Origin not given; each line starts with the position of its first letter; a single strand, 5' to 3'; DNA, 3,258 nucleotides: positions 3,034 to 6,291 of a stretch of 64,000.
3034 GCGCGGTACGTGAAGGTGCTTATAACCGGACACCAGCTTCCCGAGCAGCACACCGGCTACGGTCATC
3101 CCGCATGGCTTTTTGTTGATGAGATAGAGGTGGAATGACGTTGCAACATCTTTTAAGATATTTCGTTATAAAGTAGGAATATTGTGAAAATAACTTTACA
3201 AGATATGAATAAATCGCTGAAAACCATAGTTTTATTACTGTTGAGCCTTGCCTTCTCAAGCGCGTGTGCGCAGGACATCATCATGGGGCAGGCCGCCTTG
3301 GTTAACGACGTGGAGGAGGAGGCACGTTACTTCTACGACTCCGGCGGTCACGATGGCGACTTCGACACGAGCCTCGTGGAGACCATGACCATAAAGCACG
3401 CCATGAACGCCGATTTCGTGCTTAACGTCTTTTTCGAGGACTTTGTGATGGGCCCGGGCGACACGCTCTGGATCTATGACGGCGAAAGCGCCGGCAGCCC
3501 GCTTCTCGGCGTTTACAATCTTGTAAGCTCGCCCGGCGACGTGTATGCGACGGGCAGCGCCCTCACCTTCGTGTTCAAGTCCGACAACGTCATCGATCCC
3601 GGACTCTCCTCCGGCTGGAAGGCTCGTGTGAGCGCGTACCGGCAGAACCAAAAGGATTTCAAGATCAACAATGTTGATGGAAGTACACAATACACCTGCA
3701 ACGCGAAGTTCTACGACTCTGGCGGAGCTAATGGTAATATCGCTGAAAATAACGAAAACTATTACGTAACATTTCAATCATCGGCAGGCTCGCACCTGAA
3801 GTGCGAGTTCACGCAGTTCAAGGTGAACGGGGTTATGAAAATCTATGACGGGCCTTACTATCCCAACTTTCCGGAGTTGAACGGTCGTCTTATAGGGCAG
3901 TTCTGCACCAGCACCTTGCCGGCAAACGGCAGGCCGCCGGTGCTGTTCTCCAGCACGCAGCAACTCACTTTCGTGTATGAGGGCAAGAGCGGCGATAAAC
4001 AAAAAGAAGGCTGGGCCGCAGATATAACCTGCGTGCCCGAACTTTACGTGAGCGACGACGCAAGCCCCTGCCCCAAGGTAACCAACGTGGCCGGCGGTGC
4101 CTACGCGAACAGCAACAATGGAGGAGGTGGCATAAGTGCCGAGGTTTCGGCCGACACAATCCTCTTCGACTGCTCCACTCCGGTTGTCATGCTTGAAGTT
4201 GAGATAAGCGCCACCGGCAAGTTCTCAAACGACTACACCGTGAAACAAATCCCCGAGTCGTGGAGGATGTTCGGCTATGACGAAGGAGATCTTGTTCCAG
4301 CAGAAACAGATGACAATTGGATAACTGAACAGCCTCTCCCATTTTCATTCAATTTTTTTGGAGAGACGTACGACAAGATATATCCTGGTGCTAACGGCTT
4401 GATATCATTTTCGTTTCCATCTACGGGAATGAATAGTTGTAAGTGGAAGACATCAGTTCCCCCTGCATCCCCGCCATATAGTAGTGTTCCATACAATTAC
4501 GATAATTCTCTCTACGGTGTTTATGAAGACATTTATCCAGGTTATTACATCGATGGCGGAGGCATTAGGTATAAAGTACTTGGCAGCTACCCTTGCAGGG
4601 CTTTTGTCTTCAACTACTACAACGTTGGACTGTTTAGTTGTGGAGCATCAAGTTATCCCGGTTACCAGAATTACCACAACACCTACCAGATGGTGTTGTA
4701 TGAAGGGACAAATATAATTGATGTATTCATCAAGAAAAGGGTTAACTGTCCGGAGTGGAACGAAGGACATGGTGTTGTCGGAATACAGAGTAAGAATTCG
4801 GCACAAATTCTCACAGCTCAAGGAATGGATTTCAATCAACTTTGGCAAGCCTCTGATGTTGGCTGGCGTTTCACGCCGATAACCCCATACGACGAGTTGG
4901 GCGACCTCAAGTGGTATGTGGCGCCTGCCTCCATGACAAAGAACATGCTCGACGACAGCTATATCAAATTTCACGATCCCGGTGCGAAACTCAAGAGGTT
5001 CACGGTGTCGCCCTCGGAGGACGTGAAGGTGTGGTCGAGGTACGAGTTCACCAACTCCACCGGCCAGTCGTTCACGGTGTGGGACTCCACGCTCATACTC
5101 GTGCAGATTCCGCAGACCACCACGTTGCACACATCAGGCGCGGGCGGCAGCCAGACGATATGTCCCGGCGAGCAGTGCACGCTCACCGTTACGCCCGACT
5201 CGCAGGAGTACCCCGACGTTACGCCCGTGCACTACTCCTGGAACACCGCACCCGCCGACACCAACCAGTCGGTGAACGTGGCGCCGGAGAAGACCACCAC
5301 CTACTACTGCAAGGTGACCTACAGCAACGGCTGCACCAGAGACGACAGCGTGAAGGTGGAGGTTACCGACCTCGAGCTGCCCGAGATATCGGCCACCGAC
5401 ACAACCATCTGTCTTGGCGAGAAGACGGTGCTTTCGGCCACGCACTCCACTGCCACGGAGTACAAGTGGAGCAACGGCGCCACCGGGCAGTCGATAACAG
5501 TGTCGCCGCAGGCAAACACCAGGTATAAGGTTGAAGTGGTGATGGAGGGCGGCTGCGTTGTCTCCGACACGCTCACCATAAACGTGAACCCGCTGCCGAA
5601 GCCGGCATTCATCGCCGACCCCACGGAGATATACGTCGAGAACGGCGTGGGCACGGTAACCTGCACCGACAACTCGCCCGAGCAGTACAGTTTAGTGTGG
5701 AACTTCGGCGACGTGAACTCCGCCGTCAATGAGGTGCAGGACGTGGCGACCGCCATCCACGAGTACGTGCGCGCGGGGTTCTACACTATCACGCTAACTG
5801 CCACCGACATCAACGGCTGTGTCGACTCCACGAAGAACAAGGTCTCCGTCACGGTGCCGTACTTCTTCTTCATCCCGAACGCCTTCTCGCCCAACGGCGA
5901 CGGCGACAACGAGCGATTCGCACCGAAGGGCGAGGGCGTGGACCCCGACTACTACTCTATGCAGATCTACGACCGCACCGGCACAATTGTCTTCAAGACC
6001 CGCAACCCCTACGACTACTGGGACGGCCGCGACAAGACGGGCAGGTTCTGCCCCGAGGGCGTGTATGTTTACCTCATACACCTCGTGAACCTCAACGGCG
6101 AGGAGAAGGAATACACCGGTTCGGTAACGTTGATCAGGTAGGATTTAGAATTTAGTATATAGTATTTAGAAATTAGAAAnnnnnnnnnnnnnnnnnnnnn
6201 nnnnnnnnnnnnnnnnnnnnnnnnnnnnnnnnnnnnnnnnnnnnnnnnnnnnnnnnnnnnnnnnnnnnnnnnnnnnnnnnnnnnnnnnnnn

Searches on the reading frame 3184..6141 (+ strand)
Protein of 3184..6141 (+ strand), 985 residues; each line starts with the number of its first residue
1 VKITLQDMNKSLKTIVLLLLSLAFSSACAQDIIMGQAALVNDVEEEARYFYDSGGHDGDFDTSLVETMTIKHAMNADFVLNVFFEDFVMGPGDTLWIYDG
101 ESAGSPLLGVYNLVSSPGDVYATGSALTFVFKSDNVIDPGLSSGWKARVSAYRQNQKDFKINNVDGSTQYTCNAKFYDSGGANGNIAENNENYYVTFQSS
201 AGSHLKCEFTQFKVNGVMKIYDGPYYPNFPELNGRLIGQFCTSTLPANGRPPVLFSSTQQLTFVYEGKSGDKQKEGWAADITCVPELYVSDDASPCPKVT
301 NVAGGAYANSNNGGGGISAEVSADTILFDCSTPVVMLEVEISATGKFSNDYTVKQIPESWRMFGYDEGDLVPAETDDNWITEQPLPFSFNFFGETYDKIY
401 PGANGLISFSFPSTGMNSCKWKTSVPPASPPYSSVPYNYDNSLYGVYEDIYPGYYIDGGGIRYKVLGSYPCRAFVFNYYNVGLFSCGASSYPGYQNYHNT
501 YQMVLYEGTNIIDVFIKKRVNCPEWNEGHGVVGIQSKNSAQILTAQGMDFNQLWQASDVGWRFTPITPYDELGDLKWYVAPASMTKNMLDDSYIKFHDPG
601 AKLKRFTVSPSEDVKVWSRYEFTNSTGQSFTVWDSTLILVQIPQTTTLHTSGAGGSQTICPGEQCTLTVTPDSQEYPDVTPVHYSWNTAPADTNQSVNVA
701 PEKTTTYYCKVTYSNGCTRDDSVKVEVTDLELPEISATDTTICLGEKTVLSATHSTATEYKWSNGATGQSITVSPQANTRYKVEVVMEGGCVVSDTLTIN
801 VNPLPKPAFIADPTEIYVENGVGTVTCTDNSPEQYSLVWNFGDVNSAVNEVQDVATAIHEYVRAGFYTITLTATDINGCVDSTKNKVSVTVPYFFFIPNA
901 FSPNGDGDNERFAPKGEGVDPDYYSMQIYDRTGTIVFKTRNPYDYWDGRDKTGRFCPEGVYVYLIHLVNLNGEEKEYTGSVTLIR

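Call 21: search_protein_families(library=pfam, proteins=[window:3184-6141:+])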
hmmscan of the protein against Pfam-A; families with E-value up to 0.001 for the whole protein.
window:3184-6141:+ (985 aa): 5 families
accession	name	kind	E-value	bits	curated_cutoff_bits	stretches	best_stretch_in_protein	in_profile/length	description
PF13585.12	CHU_C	-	9e-17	61.4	27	1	897-983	3-86/86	CHU_C Type IX secretion signal domain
PF19081.6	Ig_7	-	1.5e-09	38.4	27.3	2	733-803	4-84/84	Ig-like domain CHU_C associated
PF18911.6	PKD_4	-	1.5e-09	38.2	27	1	829-890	28-84/85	PKD domain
PF00801.26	PKD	-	2.4e-05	24.7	23.5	1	824-884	16-76/80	PKD domain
PF00431.26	CUB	-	0.00048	20.9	21.4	0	91-146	55-107/110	CUB domain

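Call 74: find_homologous_proteins(query=window:3184-6138:+, max_evalue=1e-100)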
Query window:3184-6138:+ (985 aa): 173 proteins with E <= 1e-100 among 8000 candidates; the best 120 are listed.
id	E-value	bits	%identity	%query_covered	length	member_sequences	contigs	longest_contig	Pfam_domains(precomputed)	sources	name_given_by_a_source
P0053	0.0e+0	2299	100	99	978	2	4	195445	PF00801.27,PF13585.13,PF19081.7,PF18911.7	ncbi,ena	-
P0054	0.0e+0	1936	86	99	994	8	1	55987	PF13585.13,PF19081.7,PF18911.7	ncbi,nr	ncbi:MAG: gliding motility-associated C-terminal domain-containing protein [Bacteroidales bacterium]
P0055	0.0e+0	1211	56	99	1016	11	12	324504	PF00801.27,PF13585.13,PF18911.7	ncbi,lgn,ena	-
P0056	0.0e+0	1186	57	97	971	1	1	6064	PF00801.27,PF13585.13,PF18911.7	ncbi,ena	-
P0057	0.0e+0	1156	55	97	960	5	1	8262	PF00431.27,PF00801.27,PF13585.13,PF19081.7,PF18911.7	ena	-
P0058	0.0e+0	1142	55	99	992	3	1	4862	PF13585.13,PF18911.7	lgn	-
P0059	0.0e+0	1136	54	97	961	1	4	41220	PF00431.27,PF13585.13,PF19081.7,PF18911.7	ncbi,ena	-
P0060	0.0e+0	1128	53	99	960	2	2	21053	PF00801.27,PF13585.13,PF19081.7,PF18911.7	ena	-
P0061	0.0e+0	1125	53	99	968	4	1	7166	PF00801.27,PF13585.13,PF18911.7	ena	-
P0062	0.0e+0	1124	54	99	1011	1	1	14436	PF00801.27,PF13585.13,PF18911.7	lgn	-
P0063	0.0e+0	1120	54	98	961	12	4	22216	PF00801.27,PF13585.13,PF18911.7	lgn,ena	-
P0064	0.0e+0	1116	53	99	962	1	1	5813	PF00801.27,PF13585.13,PF18911.7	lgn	-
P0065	0.0e+0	1078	52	99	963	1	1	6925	PF00801.27,PF13585.13,PF18911.7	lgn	-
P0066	0.0e+0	1076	52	99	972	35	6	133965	PF00801.27,PF13585.13,PF19081.7,PF18911.7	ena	-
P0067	0.0e+0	1065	52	97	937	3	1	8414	PF00431.27,PF00801.27,PF13585.13,PF18911.7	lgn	-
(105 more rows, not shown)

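Call 75: find_encoding_contigs(protein=P0053, flank=2500, max_places=10)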
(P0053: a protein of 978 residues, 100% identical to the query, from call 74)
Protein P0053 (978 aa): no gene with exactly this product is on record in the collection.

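Call 76: list_cluster_members(proteins=[P0053, P0054])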
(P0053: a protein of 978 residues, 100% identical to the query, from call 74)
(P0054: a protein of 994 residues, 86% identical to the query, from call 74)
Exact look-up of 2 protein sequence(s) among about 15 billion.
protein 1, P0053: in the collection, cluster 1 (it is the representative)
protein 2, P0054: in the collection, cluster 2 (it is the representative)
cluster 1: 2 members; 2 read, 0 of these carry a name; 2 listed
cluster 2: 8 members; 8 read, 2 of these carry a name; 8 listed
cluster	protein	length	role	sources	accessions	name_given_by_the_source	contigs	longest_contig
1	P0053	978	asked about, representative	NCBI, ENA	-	-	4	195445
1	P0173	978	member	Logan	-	-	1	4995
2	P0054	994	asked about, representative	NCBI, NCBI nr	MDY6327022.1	MAG: gliding motility-associated C-terminal domain-containing protein [Bacteroidales ... | gliding motility-associated C-terminal domain-containing protein [Bacteroidales bacterium]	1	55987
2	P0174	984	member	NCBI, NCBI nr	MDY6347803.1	MAG: gliding motility-associated C-terminal domain-containing protein [Bacteroidales ... | gliding motility-associated C-terminal domain-containing protein [Bacteroidales bacterium]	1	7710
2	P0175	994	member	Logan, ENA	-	-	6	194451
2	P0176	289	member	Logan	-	-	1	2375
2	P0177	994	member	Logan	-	-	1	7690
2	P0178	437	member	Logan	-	-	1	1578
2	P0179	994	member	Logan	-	-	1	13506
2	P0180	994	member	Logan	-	-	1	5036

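Call 77: find_encoding_contigs(protein=P0173, flank=2500, max_places=5)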
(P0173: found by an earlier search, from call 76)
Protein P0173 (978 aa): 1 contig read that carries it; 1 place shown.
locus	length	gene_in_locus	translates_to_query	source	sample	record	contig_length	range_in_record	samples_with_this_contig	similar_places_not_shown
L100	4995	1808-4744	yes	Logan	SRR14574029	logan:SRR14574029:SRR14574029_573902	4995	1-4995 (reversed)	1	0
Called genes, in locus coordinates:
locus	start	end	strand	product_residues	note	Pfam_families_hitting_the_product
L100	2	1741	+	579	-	?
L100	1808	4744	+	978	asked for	PF19081:Ig_7 (faint), PF18911:PKD_4, PF13585:CHU_C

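Call 78: find_encoding_contigs(protein=P0176, flank=2500, max_places=5)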
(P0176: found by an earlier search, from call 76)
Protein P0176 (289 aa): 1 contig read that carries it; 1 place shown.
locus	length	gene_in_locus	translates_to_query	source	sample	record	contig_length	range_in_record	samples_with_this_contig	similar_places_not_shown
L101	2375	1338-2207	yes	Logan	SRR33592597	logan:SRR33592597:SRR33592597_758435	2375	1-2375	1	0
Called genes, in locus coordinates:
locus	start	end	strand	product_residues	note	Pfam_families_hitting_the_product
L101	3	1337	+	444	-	?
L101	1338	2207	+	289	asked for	PF19081:Ig_7 (weak), PF18911:PKD_4, PF00801:PKD (weak), PF13585:CHU_C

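Call 79: find_encoding_contigs(protein=P0177, flank=2500, max_places=5)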
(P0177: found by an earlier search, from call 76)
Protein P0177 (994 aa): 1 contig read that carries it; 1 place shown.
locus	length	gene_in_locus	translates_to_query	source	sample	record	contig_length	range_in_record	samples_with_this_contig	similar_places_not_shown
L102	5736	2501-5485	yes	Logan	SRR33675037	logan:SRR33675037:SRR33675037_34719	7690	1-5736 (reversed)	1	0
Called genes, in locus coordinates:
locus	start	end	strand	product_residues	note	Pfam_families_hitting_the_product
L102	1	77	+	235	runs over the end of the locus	PF06161:DUF975 (weak), PF06790:UPF0259 (weak), PF06161:DUF975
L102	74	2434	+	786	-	PF02838:Glyco_hydro_20b, PF00728:Glyco_hydro_20, PF13290:CHB_HEX_C_1, PF13287:Fn3_assoc, PF00754:F5_F8_type_C, PF22633:F5_F8_type_C_2 (weak)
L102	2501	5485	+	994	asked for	PF19081:Ig_7 (weak), PF00801:PKD (weak), PF18911:PKD_4, PF13585:CHU_C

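Call 81: find_encoding_contigs(protein=P0175, flank=2500, max_places=8)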
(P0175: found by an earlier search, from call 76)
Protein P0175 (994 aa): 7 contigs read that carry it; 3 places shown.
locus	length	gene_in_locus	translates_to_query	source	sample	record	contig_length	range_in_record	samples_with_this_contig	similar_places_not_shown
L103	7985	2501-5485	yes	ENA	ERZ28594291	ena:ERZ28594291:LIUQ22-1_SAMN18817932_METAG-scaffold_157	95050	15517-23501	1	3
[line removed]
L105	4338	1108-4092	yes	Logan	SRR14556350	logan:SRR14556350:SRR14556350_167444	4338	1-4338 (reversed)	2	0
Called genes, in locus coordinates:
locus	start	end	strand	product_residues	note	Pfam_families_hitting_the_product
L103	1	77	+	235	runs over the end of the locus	PF06161:DUF975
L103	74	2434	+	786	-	PF02838:Glyco_hydro_20b, PF00728:Glyco_hydro_20, PF13290:CHB_HEX_C_1, PF13287:Fn3_assoc, PF00754:F5_F8_type_C, PF22633:F5_F8_type_C_2 (weak)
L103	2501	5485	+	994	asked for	PF19081:Ig_7 (weak), PF00801:PKD (weak), PF18911:PKD_4, PF13585:CHU_C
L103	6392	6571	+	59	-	PF00327:Ribosomal_L30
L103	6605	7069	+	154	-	PF00828:Ribosomal_L27A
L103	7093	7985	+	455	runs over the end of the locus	PF00344:SecY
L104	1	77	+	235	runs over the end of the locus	PF06161:DUF975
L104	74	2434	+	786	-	PF02838:Glyco_hydro_20b, PF00728:Glyco_hydro_20, PF13290:CHB_HEX_C_1, PF13287:Fn3_assoc, PF00754:F5_F8_type_C, PF22633:F5_F8_type_C_2 (weak)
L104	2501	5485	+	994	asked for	PF19081:Ig_7 (weak), PF00801:PKD (weak), PF18911:PKD_4, PF13585:CHU_C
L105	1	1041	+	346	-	?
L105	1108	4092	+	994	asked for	PF19081:Ig_7 (weak), PF00801:PKD (weak), PF18911:PKD_4, PF13585:CHU_C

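Call 82: find_encoding_contigs(protein=P0179, flank=2500, max_places=5)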
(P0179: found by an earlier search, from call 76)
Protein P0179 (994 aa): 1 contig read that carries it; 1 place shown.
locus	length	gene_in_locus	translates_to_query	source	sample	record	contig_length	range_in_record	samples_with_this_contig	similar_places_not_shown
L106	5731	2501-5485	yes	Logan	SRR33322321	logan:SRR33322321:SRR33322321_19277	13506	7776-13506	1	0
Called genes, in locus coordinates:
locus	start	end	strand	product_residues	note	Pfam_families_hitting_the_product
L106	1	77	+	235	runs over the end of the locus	PF06161:DUF975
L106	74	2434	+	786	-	PF02838:Glyco_hydro_20b, PF00728:Glyco_hydro_20, PF13290:CHB_HEX_C_1, PF13287:Fn3_assoc, PF00754:F5_F8_type_C, PF22633:F5_F8_type_C_2 (weak)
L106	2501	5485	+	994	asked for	PF19081:Ig_7 (weak), PF00801:PKD (weak), PF18911:PKD_4, PF13585:CHU_C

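Call 83: find_encoding_contigs(protein=P0180, flank=2500, max_places=5)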
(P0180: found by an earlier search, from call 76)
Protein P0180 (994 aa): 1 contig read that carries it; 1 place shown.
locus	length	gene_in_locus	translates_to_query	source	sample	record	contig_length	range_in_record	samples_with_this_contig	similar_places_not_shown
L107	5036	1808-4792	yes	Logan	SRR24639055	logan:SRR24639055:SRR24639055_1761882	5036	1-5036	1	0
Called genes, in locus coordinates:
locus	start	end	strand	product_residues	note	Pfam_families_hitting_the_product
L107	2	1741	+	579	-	?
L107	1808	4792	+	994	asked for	PF19081:Ig_7 (weak), PF00801:PKD (weak), PF18911:PKD_4, PF13585:CHU_C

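Call 115: find_encoding_contigs(protein=P0178, flank=2500, max_places=5)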
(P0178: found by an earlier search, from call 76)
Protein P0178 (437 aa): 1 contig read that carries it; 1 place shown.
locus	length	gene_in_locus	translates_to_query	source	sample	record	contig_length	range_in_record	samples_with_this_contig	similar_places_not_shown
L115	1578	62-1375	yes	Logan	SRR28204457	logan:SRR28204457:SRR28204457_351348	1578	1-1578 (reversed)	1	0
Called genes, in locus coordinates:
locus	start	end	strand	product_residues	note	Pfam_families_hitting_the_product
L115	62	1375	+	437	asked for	PF19081:Ig_7 (weak), PF18911:PKD_4, PF00801:PKD (weak), PF13585:CHU_C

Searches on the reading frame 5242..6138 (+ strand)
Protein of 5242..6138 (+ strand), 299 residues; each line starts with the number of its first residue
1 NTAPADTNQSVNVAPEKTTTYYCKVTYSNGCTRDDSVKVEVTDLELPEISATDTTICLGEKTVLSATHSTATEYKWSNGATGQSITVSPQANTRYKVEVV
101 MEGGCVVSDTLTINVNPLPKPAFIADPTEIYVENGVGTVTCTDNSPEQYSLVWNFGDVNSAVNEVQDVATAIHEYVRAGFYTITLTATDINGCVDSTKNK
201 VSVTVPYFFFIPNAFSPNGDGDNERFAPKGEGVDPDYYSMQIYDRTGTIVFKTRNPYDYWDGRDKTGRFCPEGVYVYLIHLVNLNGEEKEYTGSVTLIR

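Call 28: find_homologous_proteins(query=window:5242-6138:+, max_evalue=1e-20)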
Query window:5242-6138:+ (299 aa): 52 proteins with E <= 1e-20 among 949 candidates.
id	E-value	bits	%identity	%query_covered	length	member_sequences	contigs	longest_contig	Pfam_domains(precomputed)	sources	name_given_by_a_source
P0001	1.6e-119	417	61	99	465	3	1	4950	PF00801.27,PF13585.13,PF18911.7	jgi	-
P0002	8.5e-119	414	61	99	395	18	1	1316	PF00801.27,PF13585.13,PF19081.7,PF18911.7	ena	-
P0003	2.1e-114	400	60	98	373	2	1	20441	PF00801.27,PF13585.13,PF19081.7,PF18911.7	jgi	jgi:gliding motility-associated-like protein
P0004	4.5e-112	392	59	94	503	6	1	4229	PF00801.27,PF13585.13,PF18911.7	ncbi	-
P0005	4.1e-110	386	59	99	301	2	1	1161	PF13585.13,PF18911.7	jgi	jgi:gliding motility-associated-like protein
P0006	3.6e-104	366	58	94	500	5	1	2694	PF13585.13,PF19081.7,PF18911.7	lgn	-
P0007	3.5e-93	330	68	69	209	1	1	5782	PF00801.27,PF13585.13,PF18911.7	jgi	jgi:gliding motility-associated-like protein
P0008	1.1e-91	325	66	69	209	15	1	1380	PF13585.13,PF18911.7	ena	-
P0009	6.4e-89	316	68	67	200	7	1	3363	PF00801.27,PF13585.13,PF18911.7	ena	-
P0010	3.7e-86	307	68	67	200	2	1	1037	PF13585.13,PF18911.7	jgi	jgi:gliding motility-associated-like protein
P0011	4.7e-84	300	65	67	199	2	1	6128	PF00801.27,PF13585.13,PF18911.7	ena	-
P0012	1.7e-82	295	65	65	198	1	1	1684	PF00801.27,PF13585.13,PF18911.7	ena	-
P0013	8.6e-82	293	65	67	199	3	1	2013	PF13585.13,PF18911.7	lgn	-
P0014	1.1e-79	286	67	61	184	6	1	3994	PF13585.13,PF18911.7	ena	-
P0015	1.3e-50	190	32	91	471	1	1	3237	PF00801.27,PF13585.13,PF19081.7,PF18911.7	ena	-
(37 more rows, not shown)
